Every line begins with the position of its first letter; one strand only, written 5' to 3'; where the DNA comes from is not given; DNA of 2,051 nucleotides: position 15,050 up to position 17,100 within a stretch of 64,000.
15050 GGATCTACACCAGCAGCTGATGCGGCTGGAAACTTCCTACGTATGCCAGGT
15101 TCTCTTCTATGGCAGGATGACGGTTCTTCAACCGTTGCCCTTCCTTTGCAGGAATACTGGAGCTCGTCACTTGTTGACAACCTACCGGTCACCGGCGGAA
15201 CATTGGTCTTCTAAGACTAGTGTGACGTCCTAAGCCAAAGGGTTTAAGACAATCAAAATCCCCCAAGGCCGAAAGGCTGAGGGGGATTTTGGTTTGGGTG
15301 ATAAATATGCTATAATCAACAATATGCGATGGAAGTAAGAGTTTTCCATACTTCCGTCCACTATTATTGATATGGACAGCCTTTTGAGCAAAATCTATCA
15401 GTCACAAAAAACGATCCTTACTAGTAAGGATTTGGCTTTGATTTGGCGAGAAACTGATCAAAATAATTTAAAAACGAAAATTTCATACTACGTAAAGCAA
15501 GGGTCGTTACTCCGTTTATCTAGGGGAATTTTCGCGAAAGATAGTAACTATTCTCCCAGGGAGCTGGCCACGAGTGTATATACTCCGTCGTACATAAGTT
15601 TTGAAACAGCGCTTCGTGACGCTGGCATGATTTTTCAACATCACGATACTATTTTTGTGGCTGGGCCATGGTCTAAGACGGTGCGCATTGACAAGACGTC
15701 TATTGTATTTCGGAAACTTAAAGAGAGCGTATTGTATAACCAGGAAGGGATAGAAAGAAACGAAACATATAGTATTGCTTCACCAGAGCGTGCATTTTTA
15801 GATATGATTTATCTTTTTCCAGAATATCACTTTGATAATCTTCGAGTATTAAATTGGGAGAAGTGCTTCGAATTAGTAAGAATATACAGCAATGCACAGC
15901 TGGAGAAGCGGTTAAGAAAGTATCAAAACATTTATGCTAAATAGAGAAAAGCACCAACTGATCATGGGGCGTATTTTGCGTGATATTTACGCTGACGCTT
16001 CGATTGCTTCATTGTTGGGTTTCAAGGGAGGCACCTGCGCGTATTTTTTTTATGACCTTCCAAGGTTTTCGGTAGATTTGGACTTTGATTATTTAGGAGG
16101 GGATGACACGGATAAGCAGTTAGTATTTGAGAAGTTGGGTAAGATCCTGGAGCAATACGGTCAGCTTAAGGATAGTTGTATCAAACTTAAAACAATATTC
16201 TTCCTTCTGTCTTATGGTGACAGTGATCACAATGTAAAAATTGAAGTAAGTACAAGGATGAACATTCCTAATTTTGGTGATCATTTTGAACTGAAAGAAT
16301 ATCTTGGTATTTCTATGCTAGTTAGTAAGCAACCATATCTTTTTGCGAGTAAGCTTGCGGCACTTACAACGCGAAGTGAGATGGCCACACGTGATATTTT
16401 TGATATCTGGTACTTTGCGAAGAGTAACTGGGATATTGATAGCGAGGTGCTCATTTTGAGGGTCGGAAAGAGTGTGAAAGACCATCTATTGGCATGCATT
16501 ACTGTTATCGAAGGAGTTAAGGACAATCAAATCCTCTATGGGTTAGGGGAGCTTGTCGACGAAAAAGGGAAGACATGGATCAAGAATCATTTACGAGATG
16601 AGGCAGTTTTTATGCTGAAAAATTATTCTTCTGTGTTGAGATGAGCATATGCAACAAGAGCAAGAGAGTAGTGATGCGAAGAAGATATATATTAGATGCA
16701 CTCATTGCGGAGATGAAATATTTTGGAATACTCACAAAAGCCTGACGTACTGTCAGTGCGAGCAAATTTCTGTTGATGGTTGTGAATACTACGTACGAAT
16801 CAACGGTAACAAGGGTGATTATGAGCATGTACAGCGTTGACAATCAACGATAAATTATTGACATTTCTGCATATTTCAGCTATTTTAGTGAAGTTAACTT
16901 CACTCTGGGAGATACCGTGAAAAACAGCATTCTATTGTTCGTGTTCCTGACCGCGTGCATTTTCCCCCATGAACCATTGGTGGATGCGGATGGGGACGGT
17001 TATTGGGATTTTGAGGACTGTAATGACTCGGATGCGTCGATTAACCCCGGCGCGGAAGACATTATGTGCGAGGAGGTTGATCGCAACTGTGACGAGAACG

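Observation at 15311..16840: AbiEi/AbiEii-like type IV toxin-antitoxin module with an operator-like inverted repeat and a co-transcribed zinc-ribbon gene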

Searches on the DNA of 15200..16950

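Call 62: search_rna_families(source=window, start=15200, end=16950, threshold=evalue, max_evalue=1)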
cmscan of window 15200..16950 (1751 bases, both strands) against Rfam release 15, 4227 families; matches with E-value up to 1: 0.
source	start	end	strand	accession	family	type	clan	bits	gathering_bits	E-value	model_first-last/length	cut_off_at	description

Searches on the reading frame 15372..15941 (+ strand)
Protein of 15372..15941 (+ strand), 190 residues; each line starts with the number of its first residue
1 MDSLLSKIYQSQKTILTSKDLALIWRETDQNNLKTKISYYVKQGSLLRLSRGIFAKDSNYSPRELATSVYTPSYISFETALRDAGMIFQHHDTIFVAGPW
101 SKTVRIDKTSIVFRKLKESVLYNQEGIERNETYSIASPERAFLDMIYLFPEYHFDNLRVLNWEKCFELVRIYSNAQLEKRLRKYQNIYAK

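Call 3: search_protein_families(library=pfam, proteins=[window:15372-15941:+], max_evalue=1)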
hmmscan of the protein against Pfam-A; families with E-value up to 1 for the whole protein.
window:15372-15941:+ (190 aa): 2 families
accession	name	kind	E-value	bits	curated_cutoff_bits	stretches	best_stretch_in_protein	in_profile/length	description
PF13338.12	AbiEi_4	-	0.011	16.3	25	1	35-55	27-47/49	Transcriptional regulator, AbiEi antitoxin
PF11459.13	AbiEi_3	-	0.016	15.2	26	1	99-151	22-75/157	Transcriptional regulator, AbiEi antitoxin, Type IV TA system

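Call 4: search_protein_families(library=ncbifam, proteins=[window:15372-15941:+], max_evalue=1)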
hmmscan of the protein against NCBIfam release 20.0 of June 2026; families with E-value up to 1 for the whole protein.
window:15372-15941:+ (190 aa): 1 family
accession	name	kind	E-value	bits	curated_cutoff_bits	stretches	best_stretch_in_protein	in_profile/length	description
NF047376.1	TAA_AbiEi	equivalog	6e-10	39.1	150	1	4-144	9-160/172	type IV toxin-antitoxin system AbiEi family antitoxin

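Call 5: search_protein_families(library=padloc, proteins=[window:15372-15941:+], max_evalue=1)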
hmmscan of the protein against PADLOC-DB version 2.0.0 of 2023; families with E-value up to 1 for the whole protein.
window:15372-15941:+ (190 aa): 18 families
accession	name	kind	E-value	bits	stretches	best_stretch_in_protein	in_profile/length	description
PDLC02255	AbiEi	-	4e-56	187.6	1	2-183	2-182/186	AbiEi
PDLC02241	AbiEi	-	1.2e-19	68.9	1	26-182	24-192/199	AbiEi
PDLC02230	AbiEi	-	6.9e-18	63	1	29-153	15-140/192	AbiEi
PDLC02272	AbiEi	-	1.7e-17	61.9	1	34-181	30-191/200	AbiEi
PDLC02267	AbiEi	-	2.3e-16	58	1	3-152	8-157/252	AbiEi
PDLC02240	AbiEi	-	2.7e-13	47.9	1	1-150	1-163/216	AbiEi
PDLC02274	AbiEi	-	2.4e-10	38.5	1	1-162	1-174/217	AbiEi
PDLC02232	AbiEi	-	5.4e-10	37.4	1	4-145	9-159/177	AbiEi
PDLC02273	AbiEi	-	7.5e-09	33.9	1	15-189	16-194/205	AbiEi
PDLC02225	AbiEi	-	1.4e-07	29.4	1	22-145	19-144/198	AbiEi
PDLC02227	AbiEi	-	6.7e-07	27.1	1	34-186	32-175/233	AbiEi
PDLC02270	AbiEi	-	0.00021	18.4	1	9-117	6-122/265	AbiEi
PDLC02238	AbiEi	-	0.00022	19.1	1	35-146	16-128/180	AbiEi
PDLC02269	AbiEi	-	0.00042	17.7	1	13-186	10-180/251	AbiEi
PDLC02271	AbiEi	-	0.00071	16.8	1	5-147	13-167/263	AbiEi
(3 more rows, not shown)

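Call 24: search_solved_structures(query=window:15372-15941:+, max_evalue=1, show_alignments=1)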
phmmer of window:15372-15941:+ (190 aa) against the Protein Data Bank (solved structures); distinct sequences matched with E-value up to 1: 2.
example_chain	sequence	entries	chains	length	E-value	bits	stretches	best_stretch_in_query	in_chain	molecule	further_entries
3eqe_A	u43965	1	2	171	0.56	13.2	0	15-73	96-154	Putative cystein dioxygenase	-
4qm8_A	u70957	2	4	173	0.59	13.1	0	15-73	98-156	Cysteine dioxygenase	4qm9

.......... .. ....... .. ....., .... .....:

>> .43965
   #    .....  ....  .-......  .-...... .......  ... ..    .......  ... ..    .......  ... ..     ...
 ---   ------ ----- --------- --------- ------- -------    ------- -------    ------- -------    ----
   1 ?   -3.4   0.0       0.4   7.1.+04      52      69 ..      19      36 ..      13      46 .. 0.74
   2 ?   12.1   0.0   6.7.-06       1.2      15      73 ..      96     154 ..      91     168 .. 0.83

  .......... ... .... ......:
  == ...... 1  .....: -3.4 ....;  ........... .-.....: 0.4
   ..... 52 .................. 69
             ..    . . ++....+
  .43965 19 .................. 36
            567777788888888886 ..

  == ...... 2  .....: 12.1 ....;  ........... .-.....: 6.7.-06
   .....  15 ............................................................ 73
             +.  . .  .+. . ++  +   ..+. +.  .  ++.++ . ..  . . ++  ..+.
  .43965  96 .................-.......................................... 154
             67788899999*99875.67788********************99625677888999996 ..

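Call 28: search_protein_families(library=phrogs, proteins=[window:15372-15941:+], max_evalue=0.01)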
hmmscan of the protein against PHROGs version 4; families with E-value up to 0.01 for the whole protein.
window:15372-15941:+ (190 aa): 0 families

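Call 67: search_solved_structures(query=A3, max_evalue=1, show_alignments=1)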
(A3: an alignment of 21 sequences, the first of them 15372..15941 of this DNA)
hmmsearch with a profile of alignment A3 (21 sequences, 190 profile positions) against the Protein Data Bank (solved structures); distinct sequences matched with E-value up to 1: 0.

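Call 71: find_homologous_proteins(query=window:15372-15941:+, max_evalue=0.00001)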
Query window:15372-15941:+ (190 aa): 1000 proteins with E <= 0.00001 among 1064 candidates; the best 120 are listed.
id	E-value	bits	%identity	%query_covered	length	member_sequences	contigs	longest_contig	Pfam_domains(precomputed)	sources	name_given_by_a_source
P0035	9.5e-121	418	100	100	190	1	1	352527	-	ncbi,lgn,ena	-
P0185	6.3e-92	324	74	100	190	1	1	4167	-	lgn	-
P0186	1.6e-91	323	73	100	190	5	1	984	-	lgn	-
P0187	7.5e-91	321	74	99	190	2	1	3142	-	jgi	jgi:predicted transcriptional regulator of viral defense system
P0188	9.2e-91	320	74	99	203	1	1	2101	-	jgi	jgi:predicted transcriptional regulator of viral defense system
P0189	1.4e-90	320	72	100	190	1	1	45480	-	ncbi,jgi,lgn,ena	ncbi:MAG: hypothetical protein ABIB04_03545 [Patescibacteria group bacterium]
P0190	2.1e-90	319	73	99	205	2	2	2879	-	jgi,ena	-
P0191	3.4e-90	319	72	100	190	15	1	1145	-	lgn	-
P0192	4.9e-90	318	72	100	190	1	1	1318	-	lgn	-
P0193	9.3e-90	317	74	97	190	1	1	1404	-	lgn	-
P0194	1.4e-89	317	71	100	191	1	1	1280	-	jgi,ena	-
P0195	1.7e-89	316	70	100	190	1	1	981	-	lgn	-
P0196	2.2e-89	316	72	100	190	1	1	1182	-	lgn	-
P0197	2.4e-89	316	71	100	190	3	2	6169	-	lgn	-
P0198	2.5e-89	316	71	100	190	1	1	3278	-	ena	-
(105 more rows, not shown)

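Call 72: find_encoding_contigs(protein=P0189, flank=3000, max_places=3)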
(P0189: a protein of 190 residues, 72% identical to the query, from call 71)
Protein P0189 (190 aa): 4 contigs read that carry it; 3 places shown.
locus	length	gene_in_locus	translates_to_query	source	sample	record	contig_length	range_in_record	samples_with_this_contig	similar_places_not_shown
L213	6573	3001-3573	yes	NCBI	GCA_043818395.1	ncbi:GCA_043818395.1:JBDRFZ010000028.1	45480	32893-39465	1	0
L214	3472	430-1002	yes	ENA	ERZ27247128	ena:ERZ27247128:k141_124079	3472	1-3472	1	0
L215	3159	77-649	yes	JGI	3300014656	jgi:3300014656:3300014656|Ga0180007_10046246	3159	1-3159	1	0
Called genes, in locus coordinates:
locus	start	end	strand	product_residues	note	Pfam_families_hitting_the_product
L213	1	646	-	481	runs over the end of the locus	-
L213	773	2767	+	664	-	PF18895:T4SS_pilin (weak)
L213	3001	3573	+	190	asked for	-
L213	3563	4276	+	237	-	PF08843:AbiEii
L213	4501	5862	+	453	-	PF13191:AAA_16 (faint), PF18073:Zn_ribbon_LapB (weak), PF13481:AAA_25, PF03796:DnaB_C (faint), PF06745:ATPase, PF25199:nSTAND_NTPase5 (weak), PF05729:NACHT (weak), PF13401:AAA_22, +2 more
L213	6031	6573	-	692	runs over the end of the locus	PF17191:RecG_wedge, PF01336:tRNA_anti-codon (weak), PF04851:ResIII, PF00270:DEAD, PF00271:Helicase_C, PF19833:RecG_dom3_C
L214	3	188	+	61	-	?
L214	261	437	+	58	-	-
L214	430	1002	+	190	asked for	-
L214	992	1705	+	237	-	PF08843:AbiEii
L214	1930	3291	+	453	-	PF13191:AAA_16 (faint), PF18073:Zn_ribbon_LapB (weak), PF13481:AAA_25, PF03796:DnaB_C (faint), PF06745:ATPase, PF25199:nSTAND_NTPase5 (weak), PF05729:NACHT (weak), PF13401:AAA_22, +2 more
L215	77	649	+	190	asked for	-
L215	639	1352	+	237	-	PF08843:AbiEii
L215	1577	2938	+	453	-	PF13191:AAA_16 (faint), PF18073:Zn_ribbon_LapB (weak), PF13481:AAA_25, PF03796:DnaB_C (faint), PF06745:ATPase, PF25199:nSTAND_NTPase5 (weak), PF05729:NACHT (weak), PF13401:AAA_22, +2 more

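Call 73: find_encoding_contigs(protein=P0185, flank=3000, max_places=3)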
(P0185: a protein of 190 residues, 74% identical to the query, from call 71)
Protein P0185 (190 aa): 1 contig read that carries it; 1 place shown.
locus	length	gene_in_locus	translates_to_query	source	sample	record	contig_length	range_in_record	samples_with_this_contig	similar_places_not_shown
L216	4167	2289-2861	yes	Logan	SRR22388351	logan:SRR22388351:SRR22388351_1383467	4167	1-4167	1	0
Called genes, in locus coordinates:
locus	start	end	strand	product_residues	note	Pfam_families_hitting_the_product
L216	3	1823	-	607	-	?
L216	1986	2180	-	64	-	PF24749:DUF7695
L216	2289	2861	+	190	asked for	-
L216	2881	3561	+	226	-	PF08843:AbiEii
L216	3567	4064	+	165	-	PF04002:RadC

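Call 78: predict_structure(alignment_id=A5)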
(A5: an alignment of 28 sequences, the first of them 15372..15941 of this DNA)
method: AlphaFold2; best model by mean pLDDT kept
length: 190 residues; sequences in the alignment: 28
mean_pLDDT: 78.7   pTM: 0.64
mean pLDDT of the five models: 78.7, 57.5, 57.2, 56.9, 52.3
residues with pLDDT >= 90: 52; 70-90: 102; 50-70: 16; < 50: 20
segments of 3 or more residues with pLDDT < 50: 71-90
pLDDT, mean of each block of 10 residues (from residue 1): 85 88 90 92 89 86 71 45 40 69 77 80 76 71 86 78 94 93 85
secondary structure, 60 per line:
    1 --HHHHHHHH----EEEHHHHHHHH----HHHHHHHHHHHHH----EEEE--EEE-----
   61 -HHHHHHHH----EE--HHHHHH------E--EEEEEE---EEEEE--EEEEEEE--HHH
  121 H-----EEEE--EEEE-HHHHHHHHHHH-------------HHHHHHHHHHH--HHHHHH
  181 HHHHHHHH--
elements in order: H3-10 E15-17 H18-25 H30-42 E47-50 E53-55 H62-69 H78-83 E93-98 E102-106 E109-115 H118-121 E127-130 E133-136 H138-148 H162-172 H175-188

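Call 85: fold_search(model_id=the predicted structure, library=pdb)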
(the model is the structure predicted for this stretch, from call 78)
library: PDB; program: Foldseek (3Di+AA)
matches with E <= 10: 847; with E <= 0.001: 2
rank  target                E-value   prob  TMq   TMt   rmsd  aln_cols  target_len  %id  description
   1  6y8q_A                9.6e-05  1.00  0.55  0.54   5.3       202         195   14  AbiEi antitoxin from Streptococcus agalactiae (released 2020-12-16)
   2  6y8q_D                6.5e-04  1.00  0.56  0.57   5.1       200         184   14  AbiEi antitoxin from Streptococcus agalactiae (released 2020-12-16)
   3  1zel_A                3.9e-03  0.98  0.44  0.32   9.6       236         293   12  Crystal structure of RV2827C protein from Mycobacterium tuberculosis (released 2006-05-02)
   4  4wqk                  1.3e-01  0.23  0.29  0.30  12.5       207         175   12  Crystal structure of aminoglycoside nucleotidylyltransferase ANT(2")-Ia, apo form (released 2014-11-12)
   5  4wse_B                1.5e-01  0.23  0.30  0.13  16.5       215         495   12  Crystal structure of the Mimivirus polyadenylate synthase (released 2015-04-01)
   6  7tb6                  1.9e-01  0.63  0.23  0.16   8.8        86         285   10  Structure of S. maltophilia CapW (released 2022-01-19)
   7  8oj0_C                1.9e-01  0.54  0.23  0.36   7.8        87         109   21  60S ribosomal subunit bound to the E3-UFM1 complex - state 2 (native) (released 2024-02-21)
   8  5cfs                  2.0e-01  0.14  0.26  0.27  12.3       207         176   12  Crystal Structure of ANT(2")-Ia in complex with AMPCPP and tobramycin (released 2016-03-16)
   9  3mq0_B                2.2e-01  0.13  0.24  0.19  18.2       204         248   14  Crystal Structure of Agobacterium tumefaciens repressor BlcR (released 2011-03-30)
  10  9efq_C                2.3e-01  0.75  0.24  0.12  10.4        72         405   11  Cryo-EM structure of COP9 signalosome precatalytic state with neddylated cullin-2 (released 2025-12-03)
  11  5nl9_A                2.3e-01  0.35  0.22  0.27   8.6        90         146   17  Crystal structure of a peroxide stress regulator from Leptospira interrogans (released 2017-11-22)
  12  8cdv_C                2.3e-01  0.35  0.26  0.12  18.8       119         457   14  Rnase R bound to a 30S degradation intermediate (state II) (released 2023-12-20)
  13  4esj_B                2.5e-01  0.91  0.23  0.19   4.0        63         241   13  RESTRICTION ENDONUCLEASE DpnI IN COMPLEX WITH TARGET DNA (released 2012-06-13)
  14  5z2i_A                2.5e-01  0.85  0.24  0.47   6.6        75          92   13  Structure of Dictyostelium discoideum mitochondrial calcium uniporter N-ternimal domain (Se-DdMCU-NTD) (released 2019-01-02)
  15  4d10_C                2.6e-01  0.75  0.25  0.13   9.9        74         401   11  Crystal structure of the COP9 signalosome (released 2014-07-23)
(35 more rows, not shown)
